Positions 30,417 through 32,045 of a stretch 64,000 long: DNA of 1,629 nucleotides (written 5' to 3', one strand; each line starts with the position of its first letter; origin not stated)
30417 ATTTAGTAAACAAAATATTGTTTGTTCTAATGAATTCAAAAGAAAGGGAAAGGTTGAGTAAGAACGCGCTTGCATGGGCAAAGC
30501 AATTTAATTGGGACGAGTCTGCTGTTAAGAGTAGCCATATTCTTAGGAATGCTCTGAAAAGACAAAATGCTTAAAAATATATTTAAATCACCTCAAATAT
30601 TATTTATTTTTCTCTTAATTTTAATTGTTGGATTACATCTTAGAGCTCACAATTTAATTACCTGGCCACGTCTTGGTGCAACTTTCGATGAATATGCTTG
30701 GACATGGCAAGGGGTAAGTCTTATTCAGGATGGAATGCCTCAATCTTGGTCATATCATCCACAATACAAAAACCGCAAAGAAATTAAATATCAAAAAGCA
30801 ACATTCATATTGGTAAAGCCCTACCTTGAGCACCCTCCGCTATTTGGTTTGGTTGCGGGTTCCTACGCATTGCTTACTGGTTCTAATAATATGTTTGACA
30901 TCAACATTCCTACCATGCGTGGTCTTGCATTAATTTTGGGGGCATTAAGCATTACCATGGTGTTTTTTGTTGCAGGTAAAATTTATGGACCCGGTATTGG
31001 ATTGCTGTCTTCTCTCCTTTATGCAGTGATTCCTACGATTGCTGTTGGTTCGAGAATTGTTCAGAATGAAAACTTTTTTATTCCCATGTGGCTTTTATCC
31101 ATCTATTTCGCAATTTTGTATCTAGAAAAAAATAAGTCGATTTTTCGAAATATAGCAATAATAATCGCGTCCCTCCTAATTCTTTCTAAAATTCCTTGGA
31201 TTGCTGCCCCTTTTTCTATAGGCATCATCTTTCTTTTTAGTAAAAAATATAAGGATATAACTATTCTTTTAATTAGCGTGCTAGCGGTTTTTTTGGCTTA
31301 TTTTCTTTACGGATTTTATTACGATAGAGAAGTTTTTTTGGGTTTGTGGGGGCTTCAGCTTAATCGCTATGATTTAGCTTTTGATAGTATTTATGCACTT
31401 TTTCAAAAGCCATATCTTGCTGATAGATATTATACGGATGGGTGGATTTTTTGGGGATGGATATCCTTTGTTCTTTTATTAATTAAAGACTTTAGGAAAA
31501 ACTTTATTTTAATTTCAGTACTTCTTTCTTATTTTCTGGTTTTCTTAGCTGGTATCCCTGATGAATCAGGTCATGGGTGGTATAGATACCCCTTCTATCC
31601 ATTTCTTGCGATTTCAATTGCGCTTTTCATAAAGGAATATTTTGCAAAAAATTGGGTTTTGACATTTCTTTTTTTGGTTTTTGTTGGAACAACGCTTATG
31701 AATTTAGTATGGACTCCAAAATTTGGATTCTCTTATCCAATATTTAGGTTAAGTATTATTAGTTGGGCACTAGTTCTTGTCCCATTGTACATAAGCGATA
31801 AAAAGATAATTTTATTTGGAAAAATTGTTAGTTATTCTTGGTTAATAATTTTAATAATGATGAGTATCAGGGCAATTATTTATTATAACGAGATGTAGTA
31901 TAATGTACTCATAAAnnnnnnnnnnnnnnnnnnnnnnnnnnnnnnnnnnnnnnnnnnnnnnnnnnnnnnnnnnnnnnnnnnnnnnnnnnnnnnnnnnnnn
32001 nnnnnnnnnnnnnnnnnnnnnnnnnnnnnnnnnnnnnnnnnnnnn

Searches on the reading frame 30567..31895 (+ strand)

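Call 9: search_protein_families(library=pfam, proteins=[window:30567-31895:+], max_evalue=0.01)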
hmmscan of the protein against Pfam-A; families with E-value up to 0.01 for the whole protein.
window:30567-31895:+ (443 aa): 1 family
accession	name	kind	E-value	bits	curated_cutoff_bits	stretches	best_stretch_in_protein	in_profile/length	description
PF13231.12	PMT_2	-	4.7e-14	53.3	26.1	1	89-243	2-153/160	Dolichyl-phosphate-mannose-protein mannosyltransferase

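Call 86: search_protein_families(library=ncbifam, proteins=[window:30567-31895:+], max_evalue=0.001)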
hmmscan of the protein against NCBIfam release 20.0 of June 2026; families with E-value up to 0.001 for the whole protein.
window:30567-31895:+ (443 aa): 0 families
